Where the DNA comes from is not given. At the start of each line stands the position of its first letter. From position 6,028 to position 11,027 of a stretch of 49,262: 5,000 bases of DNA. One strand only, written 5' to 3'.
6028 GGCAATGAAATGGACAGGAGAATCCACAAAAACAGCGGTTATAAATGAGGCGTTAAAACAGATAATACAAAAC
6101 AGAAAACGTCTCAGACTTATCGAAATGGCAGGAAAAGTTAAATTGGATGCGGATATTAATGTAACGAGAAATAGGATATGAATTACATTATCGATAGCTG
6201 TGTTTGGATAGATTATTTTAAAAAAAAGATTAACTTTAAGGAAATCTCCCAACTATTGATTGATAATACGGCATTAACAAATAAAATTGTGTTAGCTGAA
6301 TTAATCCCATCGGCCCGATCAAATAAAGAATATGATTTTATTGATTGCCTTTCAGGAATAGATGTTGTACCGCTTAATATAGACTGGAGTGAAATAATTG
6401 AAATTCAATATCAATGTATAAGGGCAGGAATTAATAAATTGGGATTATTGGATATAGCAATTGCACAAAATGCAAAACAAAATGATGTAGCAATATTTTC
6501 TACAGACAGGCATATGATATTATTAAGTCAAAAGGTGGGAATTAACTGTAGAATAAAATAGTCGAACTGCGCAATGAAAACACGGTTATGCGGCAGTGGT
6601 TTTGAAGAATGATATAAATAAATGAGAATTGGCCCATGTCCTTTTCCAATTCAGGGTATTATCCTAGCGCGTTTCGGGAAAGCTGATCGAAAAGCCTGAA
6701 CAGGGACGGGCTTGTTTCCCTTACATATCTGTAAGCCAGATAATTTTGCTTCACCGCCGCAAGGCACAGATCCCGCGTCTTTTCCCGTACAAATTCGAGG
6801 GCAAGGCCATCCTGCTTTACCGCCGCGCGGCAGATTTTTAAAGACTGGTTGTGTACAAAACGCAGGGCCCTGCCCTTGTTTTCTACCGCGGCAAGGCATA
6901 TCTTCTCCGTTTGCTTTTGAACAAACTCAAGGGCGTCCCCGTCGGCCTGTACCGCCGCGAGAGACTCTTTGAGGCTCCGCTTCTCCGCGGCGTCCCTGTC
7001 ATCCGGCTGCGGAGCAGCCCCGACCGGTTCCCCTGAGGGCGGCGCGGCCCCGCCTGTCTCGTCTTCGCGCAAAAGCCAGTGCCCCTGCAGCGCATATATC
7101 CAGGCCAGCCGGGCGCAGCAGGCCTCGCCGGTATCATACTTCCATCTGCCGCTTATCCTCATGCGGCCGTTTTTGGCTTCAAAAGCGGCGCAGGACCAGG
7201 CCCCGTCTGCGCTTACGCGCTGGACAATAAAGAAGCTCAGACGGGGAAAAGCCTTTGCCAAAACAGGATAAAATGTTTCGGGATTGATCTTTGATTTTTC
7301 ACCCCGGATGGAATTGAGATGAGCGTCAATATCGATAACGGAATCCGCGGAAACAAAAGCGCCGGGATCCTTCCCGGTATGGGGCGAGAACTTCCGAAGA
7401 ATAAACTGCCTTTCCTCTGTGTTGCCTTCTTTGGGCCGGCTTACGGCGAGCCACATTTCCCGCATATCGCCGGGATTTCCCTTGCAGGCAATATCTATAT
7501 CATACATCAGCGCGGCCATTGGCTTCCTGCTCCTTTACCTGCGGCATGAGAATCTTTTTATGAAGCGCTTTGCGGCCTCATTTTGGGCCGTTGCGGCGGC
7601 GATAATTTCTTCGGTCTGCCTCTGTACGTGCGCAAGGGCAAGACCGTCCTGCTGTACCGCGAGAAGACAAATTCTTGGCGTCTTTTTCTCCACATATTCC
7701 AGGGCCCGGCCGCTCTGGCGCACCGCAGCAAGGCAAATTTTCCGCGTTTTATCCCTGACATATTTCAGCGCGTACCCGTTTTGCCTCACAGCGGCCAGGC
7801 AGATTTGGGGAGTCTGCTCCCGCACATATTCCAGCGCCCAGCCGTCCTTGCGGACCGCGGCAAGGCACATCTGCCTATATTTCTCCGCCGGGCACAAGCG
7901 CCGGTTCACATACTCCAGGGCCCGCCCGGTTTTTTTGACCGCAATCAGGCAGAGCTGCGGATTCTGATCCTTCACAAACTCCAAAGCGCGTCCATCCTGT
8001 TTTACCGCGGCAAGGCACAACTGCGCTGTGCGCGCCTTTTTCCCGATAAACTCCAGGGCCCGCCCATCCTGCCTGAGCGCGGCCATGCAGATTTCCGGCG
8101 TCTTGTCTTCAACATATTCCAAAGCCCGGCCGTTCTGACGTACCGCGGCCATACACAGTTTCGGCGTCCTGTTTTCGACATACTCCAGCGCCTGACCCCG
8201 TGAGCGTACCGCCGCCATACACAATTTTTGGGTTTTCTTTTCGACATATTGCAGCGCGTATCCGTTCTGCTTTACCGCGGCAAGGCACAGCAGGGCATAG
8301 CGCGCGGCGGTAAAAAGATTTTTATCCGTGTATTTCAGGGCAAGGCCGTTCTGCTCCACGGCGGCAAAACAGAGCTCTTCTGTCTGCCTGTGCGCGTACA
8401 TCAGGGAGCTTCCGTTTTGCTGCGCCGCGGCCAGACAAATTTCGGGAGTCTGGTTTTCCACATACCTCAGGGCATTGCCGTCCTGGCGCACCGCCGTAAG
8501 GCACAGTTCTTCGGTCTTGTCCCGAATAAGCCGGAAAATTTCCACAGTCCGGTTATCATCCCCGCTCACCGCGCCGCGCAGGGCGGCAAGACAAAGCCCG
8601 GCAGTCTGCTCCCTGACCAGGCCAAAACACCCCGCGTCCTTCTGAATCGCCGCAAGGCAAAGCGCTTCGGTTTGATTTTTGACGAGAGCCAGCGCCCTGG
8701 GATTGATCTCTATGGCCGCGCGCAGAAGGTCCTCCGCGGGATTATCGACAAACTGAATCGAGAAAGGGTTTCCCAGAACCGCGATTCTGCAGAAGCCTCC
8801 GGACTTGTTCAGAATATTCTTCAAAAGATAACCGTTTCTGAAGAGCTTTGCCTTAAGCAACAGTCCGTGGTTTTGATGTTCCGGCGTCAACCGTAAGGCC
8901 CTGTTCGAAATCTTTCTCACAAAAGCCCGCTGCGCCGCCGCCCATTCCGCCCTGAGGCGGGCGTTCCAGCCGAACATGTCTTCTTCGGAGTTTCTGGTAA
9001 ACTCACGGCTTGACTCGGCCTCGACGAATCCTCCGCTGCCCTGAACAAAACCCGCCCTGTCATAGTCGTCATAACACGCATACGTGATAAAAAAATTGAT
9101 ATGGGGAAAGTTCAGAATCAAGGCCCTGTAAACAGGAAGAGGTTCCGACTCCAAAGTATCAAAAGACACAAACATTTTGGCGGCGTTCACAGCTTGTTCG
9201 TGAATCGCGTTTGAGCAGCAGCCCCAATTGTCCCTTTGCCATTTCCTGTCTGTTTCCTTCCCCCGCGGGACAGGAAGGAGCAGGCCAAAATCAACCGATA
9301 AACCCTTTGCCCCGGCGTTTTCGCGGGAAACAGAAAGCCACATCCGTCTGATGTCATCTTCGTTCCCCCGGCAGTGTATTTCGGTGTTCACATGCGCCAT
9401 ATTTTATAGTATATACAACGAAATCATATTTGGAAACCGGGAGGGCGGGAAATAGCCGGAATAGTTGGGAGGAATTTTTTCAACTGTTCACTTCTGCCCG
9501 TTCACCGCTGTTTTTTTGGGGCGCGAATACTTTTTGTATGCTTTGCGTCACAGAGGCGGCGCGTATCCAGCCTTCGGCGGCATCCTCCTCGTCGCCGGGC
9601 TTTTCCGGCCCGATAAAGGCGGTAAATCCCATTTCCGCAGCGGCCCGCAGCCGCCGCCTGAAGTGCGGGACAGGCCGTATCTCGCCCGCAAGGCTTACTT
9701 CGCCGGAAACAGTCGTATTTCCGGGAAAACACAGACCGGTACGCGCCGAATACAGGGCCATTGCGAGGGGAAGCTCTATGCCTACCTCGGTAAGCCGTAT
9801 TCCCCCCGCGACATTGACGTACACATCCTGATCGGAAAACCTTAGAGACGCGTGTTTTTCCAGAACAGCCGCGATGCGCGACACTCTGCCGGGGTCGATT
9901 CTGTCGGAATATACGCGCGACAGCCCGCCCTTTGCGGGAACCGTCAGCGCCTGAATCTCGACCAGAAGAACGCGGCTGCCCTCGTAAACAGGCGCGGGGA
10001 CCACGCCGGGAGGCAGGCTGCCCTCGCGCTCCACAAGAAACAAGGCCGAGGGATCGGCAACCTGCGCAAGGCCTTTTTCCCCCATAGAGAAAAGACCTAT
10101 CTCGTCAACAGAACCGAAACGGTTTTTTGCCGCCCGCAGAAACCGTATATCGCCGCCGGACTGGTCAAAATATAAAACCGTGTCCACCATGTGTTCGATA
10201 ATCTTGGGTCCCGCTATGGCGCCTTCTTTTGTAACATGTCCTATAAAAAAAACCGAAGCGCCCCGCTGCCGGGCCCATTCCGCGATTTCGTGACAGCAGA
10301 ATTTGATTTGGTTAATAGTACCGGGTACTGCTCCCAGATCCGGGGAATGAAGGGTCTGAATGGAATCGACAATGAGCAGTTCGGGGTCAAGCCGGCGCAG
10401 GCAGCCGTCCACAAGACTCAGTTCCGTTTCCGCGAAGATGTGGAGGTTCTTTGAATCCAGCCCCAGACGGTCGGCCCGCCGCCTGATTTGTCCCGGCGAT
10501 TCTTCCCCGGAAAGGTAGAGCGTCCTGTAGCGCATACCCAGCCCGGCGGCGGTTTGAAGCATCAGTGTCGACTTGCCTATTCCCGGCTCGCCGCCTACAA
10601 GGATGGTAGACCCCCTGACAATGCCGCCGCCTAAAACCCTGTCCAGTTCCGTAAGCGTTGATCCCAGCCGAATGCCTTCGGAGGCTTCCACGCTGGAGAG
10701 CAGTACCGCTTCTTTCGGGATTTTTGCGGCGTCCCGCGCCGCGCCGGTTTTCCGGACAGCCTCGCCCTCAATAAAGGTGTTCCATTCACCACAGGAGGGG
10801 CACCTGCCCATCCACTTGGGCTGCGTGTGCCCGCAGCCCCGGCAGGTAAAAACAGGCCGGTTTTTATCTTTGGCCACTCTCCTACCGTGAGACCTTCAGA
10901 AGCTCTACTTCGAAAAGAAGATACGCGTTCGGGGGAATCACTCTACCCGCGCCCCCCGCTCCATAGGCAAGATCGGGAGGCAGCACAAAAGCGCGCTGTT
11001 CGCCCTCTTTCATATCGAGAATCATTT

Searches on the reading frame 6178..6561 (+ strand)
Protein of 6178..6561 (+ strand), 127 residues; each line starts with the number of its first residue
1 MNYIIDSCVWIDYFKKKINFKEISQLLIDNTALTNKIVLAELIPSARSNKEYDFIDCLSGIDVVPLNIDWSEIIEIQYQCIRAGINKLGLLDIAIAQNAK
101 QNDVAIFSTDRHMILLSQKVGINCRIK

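Call 49: search_protein_families(library=pfam, max_evalue=0.00001, proteins=[window:6178-6561:+])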
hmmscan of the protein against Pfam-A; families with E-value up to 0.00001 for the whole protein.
window:6178-6561:+ (127 aa): 1 family
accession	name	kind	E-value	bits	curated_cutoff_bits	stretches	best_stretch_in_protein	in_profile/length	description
PF01850.27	PIN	-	1.4e-09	39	23.6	1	3-113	1-114/120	PIN domain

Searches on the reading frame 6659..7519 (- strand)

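Call 49: search_protein_families(library=pfam, max_evalue=0.00001, proteins=[window:6659-7519:-])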
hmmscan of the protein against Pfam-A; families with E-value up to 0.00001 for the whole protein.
window:6659-7519:- (286 aa): 1 family
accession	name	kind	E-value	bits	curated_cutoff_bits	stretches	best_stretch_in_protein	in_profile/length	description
PF13475.11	DUF4116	-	1.8e-12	47.1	24.9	1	229-268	4-46/49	Domain of unknown function (DUF4116)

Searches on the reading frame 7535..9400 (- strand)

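Call 49: search_protein_families(library=pfam, max_evalue=0.00001, proteins=[window:7535-9400:-])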
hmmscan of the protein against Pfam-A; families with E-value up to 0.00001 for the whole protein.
window:7535-9400:- (621 aa): 2 families
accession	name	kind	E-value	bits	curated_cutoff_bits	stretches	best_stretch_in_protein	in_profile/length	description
PF13475.11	DUF4116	-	1.1e-57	191.8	24.9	4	509-550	2-46/49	Domain of unknown function (DUF4116)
PF11250.13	FAF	-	4.5e-08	33.6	25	0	407-447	8-49/54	Fantastic Four meristem regulator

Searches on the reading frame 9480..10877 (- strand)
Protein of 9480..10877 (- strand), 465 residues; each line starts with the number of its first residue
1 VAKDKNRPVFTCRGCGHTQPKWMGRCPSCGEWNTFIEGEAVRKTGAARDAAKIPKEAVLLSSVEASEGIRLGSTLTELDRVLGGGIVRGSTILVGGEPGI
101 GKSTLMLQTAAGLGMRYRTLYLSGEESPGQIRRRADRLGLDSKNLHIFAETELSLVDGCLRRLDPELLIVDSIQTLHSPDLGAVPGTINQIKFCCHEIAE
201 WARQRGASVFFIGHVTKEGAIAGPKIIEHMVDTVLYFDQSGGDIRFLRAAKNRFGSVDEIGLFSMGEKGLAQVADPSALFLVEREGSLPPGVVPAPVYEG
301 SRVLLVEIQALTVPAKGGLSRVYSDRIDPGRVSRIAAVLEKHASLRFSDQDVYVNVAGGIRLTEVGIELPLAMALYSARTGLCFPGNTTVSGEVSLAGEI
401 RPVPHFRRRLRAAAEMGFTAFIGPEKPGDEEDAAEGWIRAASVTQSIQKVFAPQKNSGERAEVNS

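Call 49: search_protein_families(library=pfam, max_evalue=0.00001, proteins=[window:9480-10877:-])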
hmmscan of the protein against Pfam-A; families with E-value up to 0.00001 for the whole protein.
window:9480-10877:- (465 aa): 4 families
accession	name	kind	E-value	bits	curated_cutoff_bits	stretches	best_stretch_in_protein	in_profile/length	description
PF06745.19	ATPase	-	2.9e-13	50.2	26.6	1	76-146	6-78/231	KaiC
PF13481.12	AAA_25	-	3.3e-12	46.9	27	1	70-220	14-195/195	AAA domain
PF18073.7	Zn_ribbon_LapB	-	1.1e-11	44.6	25.7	1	10-37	1-28/28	Rubredoxin metal binding domain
PF13541.12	ChlI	-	1.6e-07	31.7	27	1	333-425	27-119/121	Subunit ChlI of Mg-chelatase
